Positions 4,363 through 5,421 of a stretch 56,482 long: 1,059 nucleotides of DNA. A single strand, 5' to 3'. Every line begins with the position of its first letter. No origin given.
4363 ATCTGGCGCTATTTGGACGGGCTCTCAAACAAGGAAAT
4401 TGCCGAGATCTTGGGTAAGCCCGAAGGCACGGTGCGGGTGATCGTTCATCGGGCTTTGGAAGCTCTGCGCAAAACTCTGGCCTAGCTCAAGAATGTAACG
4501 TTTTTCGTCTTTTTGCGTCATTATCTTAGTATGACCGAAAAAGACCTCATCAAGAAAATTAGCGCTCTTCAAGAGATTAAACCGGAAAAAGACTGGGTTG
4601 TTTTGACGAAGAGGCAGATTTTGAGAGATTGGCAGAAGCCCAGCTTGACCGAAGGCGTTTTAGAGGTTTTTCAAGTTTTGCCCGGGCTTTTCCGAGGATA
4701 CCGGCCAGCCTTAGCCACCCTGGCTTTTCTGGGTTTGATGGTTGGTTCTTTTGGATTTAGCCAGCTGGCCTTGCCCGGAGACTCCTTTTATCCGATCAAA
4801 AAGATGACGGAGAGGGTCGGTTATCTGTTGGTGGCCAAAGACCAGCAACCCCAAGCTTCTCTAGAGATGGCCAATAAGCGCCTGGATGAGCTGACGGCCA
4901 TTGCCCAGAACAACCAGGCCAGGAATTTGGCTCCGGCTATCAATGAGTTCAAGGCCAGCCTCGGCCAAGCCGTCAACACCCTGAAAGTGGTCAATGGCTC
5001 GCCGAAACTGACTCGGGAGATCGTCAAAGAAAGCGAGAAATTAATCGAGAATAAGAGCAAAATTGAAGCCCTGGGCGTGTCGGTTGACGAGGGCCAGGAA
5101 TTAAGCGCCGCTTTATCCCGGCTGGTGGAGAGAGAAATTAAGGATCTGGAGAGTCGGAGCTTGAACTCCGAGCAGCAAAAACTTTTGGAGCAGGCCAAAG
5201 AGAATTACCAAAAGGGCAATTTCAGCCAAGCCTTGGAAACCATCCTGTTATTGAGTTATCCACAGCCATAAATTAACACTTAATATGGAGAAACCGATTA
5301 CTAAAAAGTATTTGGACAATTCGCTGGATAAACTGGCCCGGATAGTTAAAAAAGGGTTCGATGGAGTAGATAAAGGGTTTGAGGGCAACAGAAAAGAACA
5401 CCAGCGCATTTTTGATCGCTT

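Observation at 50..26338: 26-kb co-directional envelope/attachment island headed by a regulator, an ECF sigma and an anti-sigma-like protein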

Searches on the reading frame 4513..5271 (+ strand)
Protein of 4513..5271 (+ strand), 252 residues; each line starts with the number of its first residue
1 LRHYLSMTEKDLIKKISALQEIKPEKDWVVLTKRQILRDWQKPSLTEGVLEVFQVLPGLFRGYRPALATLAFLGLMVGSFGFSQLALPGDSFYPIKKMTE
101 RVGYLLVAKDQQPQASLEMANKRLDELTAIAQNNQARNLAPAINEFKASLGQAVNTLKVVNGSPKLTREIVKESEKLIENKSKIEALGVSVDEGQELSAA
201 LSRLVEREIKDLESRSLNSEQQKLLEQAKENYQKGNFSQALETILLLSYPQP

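Call 4: search_protein_families(library=pfam, proteins=[window:4513-5271:+], max_evalue=0.01)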
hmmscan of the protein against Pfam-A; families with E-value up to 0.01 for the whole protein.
window:4513-5271:+ (252 aa): 1 family
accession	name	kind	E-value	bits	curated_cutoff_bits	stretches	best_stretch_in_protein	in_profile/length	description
PF18915.5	DUF5667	-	1.1e-09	39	27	1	86-182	2-94/99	Domain of unknown function (DUF5667)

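Call 12: search_protein_families(library=ncbifam, proteins=[window:4513-5271:+], max_evalue=0.01)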
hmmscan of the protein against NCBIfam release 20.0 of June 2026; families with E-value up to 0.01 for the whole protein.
window:4513-5271:+ (252 aa): 0 families

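Call 13: find_homologous_proteins(query=window:4513-5271:+, max_evalue=0.001)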
Query window:4513-5271:+ (252 aa): 107 proteins with E <= 0.001 among 1999 candidates.
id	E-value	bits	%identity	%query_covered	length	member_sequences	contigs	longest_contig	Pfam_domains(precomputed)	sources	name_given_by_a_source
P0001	6.9e-150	515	100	98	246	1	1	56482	PF18915.6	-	-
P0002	4.9e-114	398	76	97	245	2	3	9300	PF18915.6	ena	-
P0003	5.8e-90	319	63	97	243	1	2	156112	PF18915.6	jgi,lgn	jgi:hypothetical protein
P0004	2.9e-88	313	63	98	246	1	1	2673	PF18915.6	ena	-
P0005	6.7e-86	306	61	100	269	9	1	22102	PF18915.6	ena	-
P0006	1.9e-85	304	62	97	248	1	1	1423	PF18915.6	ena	-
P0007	2.4e-85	304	61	97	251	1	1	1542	PF18915.6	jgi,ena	-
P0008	2.8e-83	297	60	98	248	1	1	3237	PF18915.6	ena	-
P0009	3.1e-83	297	61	97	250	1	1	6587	PF18915.6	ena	-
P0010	6.6e-83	296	59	100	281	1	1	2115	PF18915.6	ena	-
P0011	1.4e-82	295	60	97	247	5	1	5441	PF18915.6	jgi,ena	-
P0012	4.4e-82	293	60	97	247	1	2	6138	PF18915.6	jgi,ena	-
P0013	5.8e-82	293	60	98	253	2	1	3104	PF18915.6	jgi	-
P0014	7.3e-82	292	60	98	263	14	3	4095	PF18915.6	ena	-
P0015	1.1e-81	292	60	97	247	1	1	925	PF18915.6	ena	-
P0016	1.7e-81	291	59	97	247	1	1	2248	PF18915.6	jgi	-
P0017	4.0e-79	283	57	98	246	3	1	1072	PF18915.6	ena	-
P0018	7.2e-79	283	59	97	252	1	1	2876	PF18915.6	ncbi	-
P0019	1.0e-76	276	58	97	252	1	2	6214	PF18915.6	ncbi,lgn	-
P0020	1.1e-75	272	58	97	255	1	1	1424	PF18915.6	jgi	-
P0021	5.8e-75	270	57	98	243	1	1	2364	PF18915.6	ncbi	-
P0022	7.3e-73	263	53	97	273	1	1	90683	PF18915.6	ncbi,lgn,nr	ncbi:MAG: DUF5667 domain-containing protein [bacterium]|nr:DUF5667 domain-containing protein [bacter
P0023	1.2e-72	262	54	97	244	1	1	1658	PF18915.6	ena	-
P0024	4.8e-72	260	54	98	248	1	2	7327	PF18915.6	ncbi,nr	ncbi:DUF5667 domain-containing protein [Candidatus Parcubacteria bacterium]|nr:hypothetical protein 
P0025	2.1e-71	258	55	98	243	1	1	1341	PF18915.6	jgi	-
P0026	3.3e-68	248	53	97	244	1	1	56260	PF18915.6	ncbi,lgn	-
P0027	1.9e-65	239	52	96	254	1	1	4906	PF18915.6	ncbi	-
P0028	9.8e-63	230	51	96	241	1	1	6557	PF18915.6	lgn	-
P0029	3.5e-62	228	48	96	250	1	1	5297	PF18915.6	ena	-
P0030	3.9e-62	228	52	96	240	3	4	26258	PF18915.6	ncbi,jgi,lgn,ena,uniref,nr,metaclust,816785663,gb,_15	ncbi:MAG TPA: hypothetical protein ENI19_00630 [Candidatus Nealsonbacteria bacterium]|uniref:DUF5667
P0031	4.1e-62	228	52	96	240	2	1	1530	PF18915.6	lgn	-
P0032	1.5e-61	226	50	96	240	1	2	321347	PF18915.6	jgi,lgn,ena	-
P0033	4.7e-61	224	49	97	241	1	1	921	PF18915.6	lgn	-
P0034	1.0e-60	223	51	96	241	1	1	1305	PF18915.6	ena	-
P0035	2.1e-60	222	51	98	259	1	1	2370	PF18915.6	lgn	-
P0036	1.3e-59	220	52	96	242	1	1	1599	PF18915.6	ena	-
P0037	1.6e-59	219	59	74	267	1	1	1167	PF18915.6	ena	-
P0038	2.3e-59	219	50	96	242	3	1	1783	PF18915.6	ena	-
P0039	2.7e-58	215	50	96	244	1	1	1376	PF18915.6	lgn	-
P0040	8.3e-58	214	47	96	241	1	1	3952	PF18915.6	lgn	-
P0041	2.0e-57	212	47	96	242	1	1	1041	PF18915.6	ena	-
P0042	2.3e-57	212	48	96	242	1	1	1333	PF18915.6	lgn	-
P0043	3.7e-57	212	49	96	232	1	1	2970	PF18915.6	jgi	-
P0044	3.8e-56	208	50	97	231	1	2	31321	PF18915.6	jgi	-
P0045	8.6e-56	207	48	96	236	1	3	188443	PF18915.6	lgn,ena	-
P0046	4.6e-55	205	46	96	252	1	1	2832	PF18915.6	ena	-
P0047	7.2e-55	204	48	96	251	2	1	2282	PF18915.6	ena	-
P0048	8.0e-55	204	50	96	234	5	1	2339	PF18915.6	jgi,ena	-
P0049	1.6e-54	203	48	96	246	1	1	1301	PF18915.6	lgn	-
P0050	4.9e-53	198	46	96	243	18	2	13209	PF18915.6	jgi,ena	-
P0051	5.9e-53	198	48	97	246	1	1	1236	PF18915.6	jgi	jgi:hypothetical protein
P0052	6.2e-53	198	46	97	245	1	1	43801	PF18915.6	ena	-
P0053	1.0e-52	197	46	97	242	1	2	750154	PF18915.6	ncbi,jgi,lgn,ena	-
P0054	1.1e-52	197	45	96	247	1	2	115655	PF18915.6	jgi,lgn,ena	-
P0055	3.1e-52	196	45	97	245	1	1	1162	PF18915.6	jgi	-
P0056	3.5e-52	195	43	96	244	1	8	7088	PF18915.6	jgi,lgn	jgi:hypothetical protein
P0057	5.2e-52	195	46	97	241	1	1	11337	PF18915.6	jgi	jgi:hypothetical protein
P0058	5.9e-52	195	44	96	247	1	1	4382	PF18915.6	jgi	-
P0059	7.7e-52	194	48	96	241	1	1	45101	PF18915.6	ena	-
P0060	2.3e-51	193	47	96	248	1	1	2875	PF18915.6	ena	-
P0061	2.6e-51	193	47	96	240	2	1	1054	PF18915.6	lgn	-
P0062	4.8e-51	192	45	97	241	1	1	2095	PF18915.6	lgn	-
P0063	5.5e-51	191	44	96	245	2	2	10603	PF18915.6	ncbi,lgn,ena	-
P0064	3.5e-50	189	47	96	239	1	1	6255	PF18915.6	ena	-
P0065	5.0e-50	188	43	96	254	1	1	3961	PF18915.6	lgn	-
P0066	9.1e-50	187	46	98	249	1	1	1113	PF18915.6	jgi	-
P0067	1.3e-49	187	43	96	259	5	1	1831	PF18915.6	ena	-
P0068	1.7e-49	187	48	95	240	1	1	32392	PF18915.6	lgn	-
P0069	2.3e-49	186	46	98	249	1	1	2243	PF18915.6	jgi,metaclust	metaclust:\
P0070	2.6e-49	186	46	98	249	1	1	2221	PF18915.6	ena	-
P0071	5.3e-49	185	44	96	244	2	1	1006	PF18915.6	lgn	-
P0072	1.4e-48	184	43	96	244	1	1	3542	PF18915.6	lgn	-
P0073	1.9e-48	183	45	93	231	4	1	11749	PF18915.6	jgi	-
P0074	2.5e-48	183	45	94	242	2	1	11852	PF18915.6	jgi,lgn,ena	-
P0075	6.4e-48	181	46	97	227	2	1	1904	PF18915.6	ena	-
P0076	1.1e-47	181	46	93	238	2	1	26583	PF18915.6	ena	-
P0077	1.4e-47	180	44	93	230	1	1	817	PF18915.6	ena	-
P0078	2.1e-47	180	45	95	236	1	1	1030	PF18915.6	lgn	-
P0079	6.8e-47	178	42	97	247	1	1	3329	PF18915.6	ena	-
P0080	6.8e-47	178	46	96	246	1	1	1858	PF18915.6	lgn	-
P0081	8.3e-47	178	46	97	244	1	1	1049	PF18915.6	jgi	-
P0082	1.1e-46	177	45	95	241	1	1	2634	PF18915.6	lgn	-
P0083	1.6e-46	177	41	96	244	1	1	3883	PF18915.6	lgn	-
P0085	9.0e-46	174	45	96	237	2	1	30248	PF18915.6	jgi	-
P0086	1.7e-45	174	43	96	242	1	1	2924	PF18915.6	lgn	-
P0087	4.5e-45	172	46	93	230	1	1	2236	PF18915.6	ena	-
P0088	4.8e-45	172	46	96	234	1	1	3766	PF18915.6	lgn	-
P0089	6.0e-45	172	44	96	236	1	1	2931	PF18915.6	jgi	-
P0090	8.8e-45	171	41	97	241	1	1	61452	PF18915.6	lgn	-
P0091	3.9e-43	166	40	97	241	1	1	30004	PF18915.6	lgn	-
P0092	5.8e-43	165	44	93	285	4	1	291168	PF18915.6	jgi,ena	-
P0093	8.7e-43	165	44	97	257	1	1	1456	PF18915.6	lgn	-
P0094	2.1e-42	163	45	93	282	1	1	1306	PF18915.6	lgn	-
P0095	2.8e-42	163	41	96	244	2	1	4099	PF18915.6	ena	-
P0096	6.1e-42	162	43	93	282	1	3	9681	PF18915.6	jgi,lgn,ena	-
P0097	8.0e-42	161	41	93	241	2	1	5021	PF18915.6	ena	-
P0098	9.3e-42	161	42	96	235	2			PF18915.6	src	-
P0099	1.8e-41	160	42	95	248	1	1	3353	PF18915.6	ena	-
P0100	5.6e-38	149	39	95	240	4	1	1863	PF18915.6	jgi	jgi:hypothetical protein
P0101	1.8e-37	147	38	94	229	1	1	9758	PF18915.6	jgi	jgi:hypothetical protein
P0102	1.2e-36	145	38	95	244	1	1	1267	PF18915.6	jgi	jgi:hypothetical protein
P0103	2.2e-34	137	39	96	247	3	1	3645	PF18915.6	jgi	jgi:hypothetical protein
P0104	2.9e-31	127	35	95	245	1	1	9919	PF18915.6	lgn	-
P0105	5.1e-29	120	40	87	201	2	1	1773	PF18915.6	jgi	-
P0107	1.7e-24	105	36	72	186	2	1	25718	PF18915.6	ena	-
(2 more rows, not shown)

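Call 15: find_encoding_contigs(protein=P0003, flank=10000, max_places=2)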
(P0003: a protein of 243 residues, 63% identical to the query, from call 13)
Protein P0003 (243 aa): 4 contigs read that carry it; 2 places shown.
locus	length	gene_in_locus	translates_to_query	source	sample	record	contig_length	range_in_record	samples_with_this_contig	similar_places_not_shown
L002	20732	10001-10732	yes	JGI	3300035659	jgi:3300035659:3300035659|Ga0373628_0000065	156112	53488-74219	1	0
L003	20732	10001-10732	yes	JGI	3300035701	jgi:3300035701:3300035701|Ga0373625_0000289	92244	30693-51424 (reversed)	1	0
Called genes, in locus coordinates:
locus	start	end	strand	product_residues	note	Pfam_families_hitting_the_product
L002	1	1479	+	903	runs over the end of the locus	PF02861:Clp_N, PF13191:AAA_16 (weak), PF23569:NBD_SMAX1, PF00004:AAA, PF17871:AAA_lid_9, PF07724:AAA_2, PF07728:AAA_5, PF10431:ClpB_D2-small, +5 more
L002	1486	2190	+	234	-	PF13365:Trypsin_2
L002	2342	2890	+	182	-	PF20803:PaaX_M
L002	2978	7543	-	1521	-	-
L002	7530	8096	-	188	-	-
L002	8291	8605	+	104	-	-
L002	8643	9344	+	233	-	PF08220:HTH_DeoR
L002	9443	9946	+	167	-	PF04542:Sigma70_r2, PF08281:Sigma70_r4_2, PF04545:Sigma70_r4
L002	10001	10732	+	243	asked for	PF18915:DUF5667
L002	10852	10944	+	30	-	-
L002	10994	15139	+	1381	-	PF01471:PG_binding_1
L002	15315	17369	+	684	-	PF13431:TPR_17 (faint)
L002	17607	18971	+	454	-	-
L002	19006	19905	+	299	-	PF01471:PG_binding_1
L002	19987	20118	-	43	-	-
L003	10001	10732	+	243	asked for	PF18915:DUF5667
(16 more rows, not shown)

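Call 16: find_encoding_contigs(protein=P0022, flank=10000, max_places=2)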
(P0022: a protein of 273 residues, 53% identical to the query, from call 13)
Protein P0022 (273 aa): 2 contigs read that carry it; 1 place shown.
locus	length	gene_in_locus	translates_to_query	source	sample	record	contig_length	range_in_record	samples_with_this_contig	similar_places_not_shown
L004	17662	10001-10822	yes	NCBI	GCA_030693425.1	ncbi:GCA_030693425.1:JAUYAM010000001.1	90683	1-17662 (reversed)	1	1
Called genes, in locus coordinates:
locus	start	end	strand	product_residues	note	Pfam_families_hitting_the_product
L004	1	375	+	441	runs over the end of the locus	PF00089:Trypsin, PF10459:Peptidase_S46 (faint), PF13365:Trypsin_2, PF13180:PDZ_2, PF00595:PDZ (faint), PF17820:PDZ_6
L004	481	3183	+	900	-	PF02861:Clp_N, PF13191:AAA_16 (weak), PF23569:NBD_SMAX1, PF00004:AAA, PF17871:AAA_lid_9, PF07724:AAA_2, PF07728:AAA_5, PF10431:ClpB_D2-small, +5 more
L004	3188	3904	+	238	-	PF13365:Trypsin_2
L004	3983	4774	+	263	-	PF09520:HinfI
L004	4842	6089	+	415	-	PF00376:MerR, PF13411:MerR_1, PF00145:DNA_methylase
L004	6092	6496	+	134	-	PF03852:Vsr, PF04480:DUF559 (faint)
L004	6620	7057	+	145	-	PF13456:RVT_3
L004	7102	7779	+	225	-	PF02698:DUF218 (weak)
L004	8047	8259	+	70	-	-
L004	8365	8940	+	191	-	PF08220:HTH_DeoR (weak)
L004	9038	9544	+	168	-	PF04542:Sigma70_r2, PF08281:Sigma70_r4_2, PF04545:Sigma70_r4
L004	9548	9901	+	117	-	PF05635:23S_rRNA_IVP, PF22296:bAvd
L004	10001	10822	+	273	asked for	PF18915:DUF5667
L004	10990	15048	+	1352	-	PF01471:PG_binding_1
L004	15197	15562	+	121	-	PF05635:23S_rRNA_IVP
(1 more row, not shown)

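Call 17: find_encoding_contigs(protein=P0053, flank=10000, max_places=2)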
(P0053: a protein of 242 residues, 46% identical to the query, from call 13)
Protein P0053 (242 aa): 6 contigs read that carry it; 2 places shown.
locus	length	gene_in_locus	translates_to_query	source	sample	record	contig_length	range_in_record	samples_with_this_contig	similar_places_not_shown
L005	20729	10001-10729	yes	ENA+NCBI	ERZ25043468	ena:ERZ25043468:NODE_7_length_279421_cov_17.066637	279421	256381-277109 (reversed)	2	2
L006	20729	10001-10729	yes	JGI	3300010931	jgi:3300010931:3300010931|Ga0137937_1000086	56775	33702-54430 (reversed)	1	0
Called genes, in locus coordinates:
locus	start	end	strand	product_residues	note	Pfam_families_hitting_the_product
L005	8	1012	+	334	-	PF00331:Glyco_hydro_10 (weak), PF02449:Glyco_hydro_42 (weak)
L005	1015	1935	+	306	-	PF00535:Glycos_transf_2, PF10111:Glyco_tranf_2_2 (faint), PF13641:Glyco_tranf_2_3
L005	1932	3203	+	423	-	PF00266:Aminotran_5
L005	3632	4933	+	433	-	PF10459:Peptidase_S46 (faint), PF00089:Trypsin, PF13365:Trypsin_2, PF13180:PDZ_2, PF00595:PDZ (weak), PF17820:PDZ_6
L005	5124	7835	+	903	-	PF02861:Clp_N, PF13191:AAA_16 (weak), PF23569:NBD_SMAX1, PF00004:AAA, PF17871:AAA_lid_9, PF07724:AAA_2, PF07728:AAA_5, PF10431:ClpB_D2-small, +6 more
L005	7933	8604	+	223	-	PF13365:Trypsin_2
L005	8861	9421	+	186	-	PF08220:HTH_DeoR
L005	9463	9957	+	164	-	PF04542:Sigma70_r2, PF08281:Sigma70_r4_2, PF04545:Sigma70_r4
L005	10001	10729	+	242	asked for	PF18915:DUF5667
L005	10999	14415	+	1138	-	-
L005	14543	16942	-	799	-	PF13431:TPR_17 (faint), PF04932:Wzy_C, PF13424:TPR_12 (faint), PF23914:TPR_CcmH_CycH (faint), PF14559:TPR_19 (faint), PF07719:TPR_2 (faint), PF13181:TPR_8 (faint)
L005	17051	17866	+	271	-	PF00984:UDPG_MGDP_dh (weak)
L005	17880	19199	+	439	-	PF01943:Polysacc_synt, PF13440:Polysacc_synt_3, PF03023:MurJ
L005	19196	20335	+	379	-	PF13439:Glyco_transf_4, PF13477:Glyco_trans_4_2, PF13579:Glyco_trans_4_4 (weak), PF00534:Glycos_transf_1, PF13692:Glyco_trans_1_4, PF13524:Glyco_trans_1_2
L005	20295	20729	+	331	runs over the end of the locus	PF02475:TRM5-TYW2_MTfase, PF05050:Methyltransf_21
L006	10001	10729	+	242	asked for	PF18915:DUF5667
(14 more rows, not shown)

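Call 23: find_related_loci(query=A2, collection=genome_contigs, flank=10000)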
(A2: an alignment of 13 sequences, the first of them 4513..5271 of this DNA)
Query A2 (252 aa) in genome_contigs; peptide patterns used: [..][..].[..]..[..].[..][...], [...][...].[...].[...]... (x = any residue, [..] = any of these).
90 stretches matched a pattern; 38 encode a relative of the query (tblastn E <= 1e-3); 37 distinct loci.
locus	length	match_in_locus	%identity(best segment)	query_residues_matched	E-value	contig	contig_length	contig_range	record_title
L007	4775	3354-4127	54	1-252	4e-84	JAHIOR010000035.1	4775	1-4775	MAG: Patescibacteria group bacterium isolate KR13_S3.mb.140 KR13_S3.mb.140_k141_269674, whole genome shotgun sequence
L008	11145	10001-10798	50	1-251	4e-77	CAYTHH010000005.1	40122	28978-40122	MAG TPA_asm: uncultured Candidatus Saccharibacteria bacterium isolate SRP178699_co1_602 genome assembly, contig: NODE_93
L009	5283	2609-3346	48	1-248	1e-66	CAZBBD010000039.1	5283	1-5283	MAG TPA_asm: uncultured Candidatus Saccharibacteria bacterium isolate SRP214966_co4_458 genome assembly, contig: NODE_23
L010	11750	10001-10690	49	7-251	3e-65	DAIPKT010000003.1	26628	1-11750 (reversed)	MAG TPA_asm: bacterium isolate CTOTU21511 NODE_1068_length_26628_cov_11.564972, whole genome shotgun sequence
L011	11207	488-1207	48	4-249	2e-65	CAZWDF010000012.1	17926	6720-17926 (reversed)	MAG TPA_asm: uncultured Candidatus Saccharibacteria bacterium isolate binchicken_co283_202 genome assembly, contig: NODE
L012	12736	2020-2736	44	6-251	1e-58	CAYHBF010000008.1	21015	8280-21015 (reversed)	MAG TPA_asm: uncultured Candidatus Saccharibacteria bacterium isolate ERP119294_co2_146 genome assembly, contig: k141_50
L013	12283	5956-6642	43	2-249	2e-56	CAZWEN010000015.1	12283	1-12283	MAG TPA_asm: uncultured Candidatus Saccharibacteria bacterium isolate binchicken_co211_311 genome assembly, contig: NODE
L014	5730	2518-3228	42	6-251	2e-53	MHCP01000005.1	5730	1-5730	MAG: Candidatus Woykebacteria bacterium RBG_13_40_15 RBG_13_scaffold_14714, whole genome shotgun sequence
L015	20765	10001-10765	40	7-249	5e-52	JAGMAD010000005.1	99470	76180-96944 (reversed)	MAG: Candidatus Parcubacteria bacterium isolate RS_14_22 ZL355.bin.22.fa_5, whole genome shotgun sequence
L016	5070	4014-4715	40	3-246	9e-52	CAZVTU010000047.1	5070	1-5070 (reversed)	MAG TPA_asm: uncultured Candidatus Saccharibacteria bacterium isolate binchicken_co6_436 genome assembly, contig: NODE_2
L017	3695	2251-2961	40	7-241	2e-51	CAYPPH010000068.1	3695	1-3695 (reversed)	MAG TPA_asm: uncultured Candidatus Saccharibacteria bacterium isolate binchicken_co19_60 genome assembly, contig: NODE_4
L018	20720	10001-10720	44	5-241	5e-51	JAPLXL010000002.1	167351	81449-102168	MAG: Candidatus Nealsonbacteria bacterium isolate LacPavin_0920_SED4_MAG_36_17 LacPavin_0920_SED4_scaffold_3073796, whol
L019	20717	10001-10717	43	7-241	1e-48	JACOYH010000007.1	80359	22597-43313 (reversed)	MAG: Candidatus Nealsonbacteria bacterium isolate NC_groundwater_174_Ag_S-0.1um_45_15 S4_GD2017_2_S1_scaffold_625, whole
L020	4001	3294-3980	38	2-246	4e-47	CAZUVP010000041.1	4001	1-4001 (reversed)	MAG TPA_asm: uncultured Candidatus Saccharibacteria bacterium isolate binchicken_co100_430 genome assembly, contig: NODE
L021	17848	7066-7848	38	1-246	9e-47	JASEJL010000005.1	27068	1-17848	MAG: Patescibacteria group bacterium isolate Yes71-31 NODE_423_length_27068_cov_34.005590, whole genome shotgun sequence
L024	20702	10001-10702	42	1-246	1e-43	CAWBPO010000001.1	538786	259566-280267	MAG: uncultured bacterium isolate MFD04408.bin.1.52 genome assembly, contig: contig_41181, whole genome shotgun sequence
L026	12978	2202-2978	40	1-248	2e-43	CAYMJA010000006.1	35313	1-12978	MAG TPA_asm: uncultured Candidatus Saccharibacteria bacterium isolate SRP214966_co5_52 genome assembly, contig: NODE_724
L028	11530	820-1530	37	7-251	2e-42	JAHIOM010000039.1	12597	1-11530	MAG: Patescibacteria group bacterium isolate KR13_S3.mb.134 KR13_S3.mb.134_k141_576923, whole genome shotgun sequence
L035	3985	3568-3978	38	4-147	2e-27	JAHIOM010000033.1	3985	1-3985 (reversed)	MAG: Patescibacteria group bacterium isolate KR13_S3.mb.134 KR13_S3.mb.134_k141_482810, whole genome shotgun sequence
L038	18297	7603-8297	43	2-246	3e-39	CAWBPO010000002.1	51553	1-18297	MAG: uncultured bacterium isolate MFD04408.bin.1.52 genome assembly, contig: contig_56480, whole genome shotgun sequence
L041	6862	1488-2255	30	1-248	1e-14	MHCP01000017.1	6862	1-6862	MAG: Candidatus Woykebacteria bacterium RBG_13_40_15 RBG_13_scaffold_33525, whole genome shotgun sequence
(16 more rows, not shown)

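Call 53: find_related_loci(query=A2, collection=metagenome_contigs, flank=10000)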
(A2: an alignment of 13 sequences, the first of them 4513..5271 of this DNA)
Query A2 (252 aa) in metagenome_contigs; peptide patterns used: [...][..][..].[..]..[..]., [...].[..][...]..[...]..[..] (x = any residue, [..] = any of these).
600 stretches matched a pattern (row limit reached: there are more); 40 encode a relative of the query (tblastn E <= 1e-3); 40 distinct loci.
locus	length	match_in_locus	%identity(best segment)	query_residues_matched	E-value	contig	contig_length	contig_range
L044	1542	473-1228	61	5-251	7e-103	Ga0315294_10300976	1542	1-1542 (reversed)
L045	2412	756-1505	60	3-251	2e-98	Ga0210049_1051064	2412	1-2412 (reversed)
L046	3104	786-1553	59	4-252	2e-94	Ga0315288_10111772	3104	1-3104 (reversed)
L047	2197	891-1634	47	5-248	3e-68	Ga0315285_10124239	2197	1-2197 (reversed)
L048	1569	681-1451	47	7-248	3e-69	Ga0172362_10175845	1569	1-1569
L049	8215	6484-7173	49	7-251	1e-65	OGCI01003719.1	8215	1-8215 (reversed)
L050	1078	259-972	47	6-248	1e-67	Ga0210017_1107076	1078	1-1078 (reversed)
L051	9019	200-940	46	5-247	3e-63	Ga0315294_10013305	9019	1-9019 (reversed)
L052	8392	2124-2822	47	5-249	5e-63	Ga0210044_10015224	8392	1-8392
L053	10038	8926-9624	47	5-249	5e-63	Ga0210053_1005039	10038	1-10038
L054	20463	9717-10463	45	4-248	1e-62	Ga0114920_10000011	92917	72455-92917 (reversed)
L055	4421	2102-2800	46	5-249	2e-62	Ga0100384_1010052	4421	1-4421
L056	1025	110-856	46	1-251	2e-66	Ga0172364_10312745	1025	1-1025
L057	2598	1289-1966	47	7-249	2e-61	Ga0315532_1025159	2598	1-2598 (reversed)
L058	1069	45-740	46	7-247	5e-64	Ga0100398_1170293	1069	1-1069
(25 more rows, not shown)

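Call 83: predict_structure(alignment_id=A1)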
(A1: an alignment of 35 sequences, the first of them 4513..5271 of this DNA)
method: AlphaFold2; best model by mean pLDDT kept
length: 252 residues; sequences in the alignment: 35
mean_pLDDT: 79.2   pTM: 0.61
mean pLDDT of the five models: 79.2, 79.0, 76.5, 75.6, 74.8
residues with pLDDT >= 90: 63; 70-90: 135; 50-70: 39; < 50: 15
segments of 3 or more residues with pLDDT < 50: 1-3, 40-44
pLDDT, mean of each block of 10 residues (from residue 1): 60 79 59 52 46 52 66 78 85 89 87 90 92 90 91 84 79 86 86 81 90 89 94 93 85 66
secondary structure, 60 per line:
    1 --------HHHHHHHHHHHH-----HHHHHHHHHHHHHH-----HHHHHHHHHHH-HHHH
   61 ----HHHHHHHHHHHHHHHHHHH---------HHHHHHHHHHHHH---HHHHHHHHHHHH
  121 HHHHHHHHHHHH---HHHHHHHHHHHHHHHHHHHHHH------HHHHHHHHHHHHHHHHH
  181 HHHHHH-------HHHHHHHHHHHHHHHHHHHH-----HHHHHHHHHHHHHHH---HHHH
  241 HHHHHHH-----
elements in order: H9-20 H26-39 H45-55 H57-60 H65-83 H93-105 H109-132 H136-157 H164-186 H194-213 H219-233 H237-247
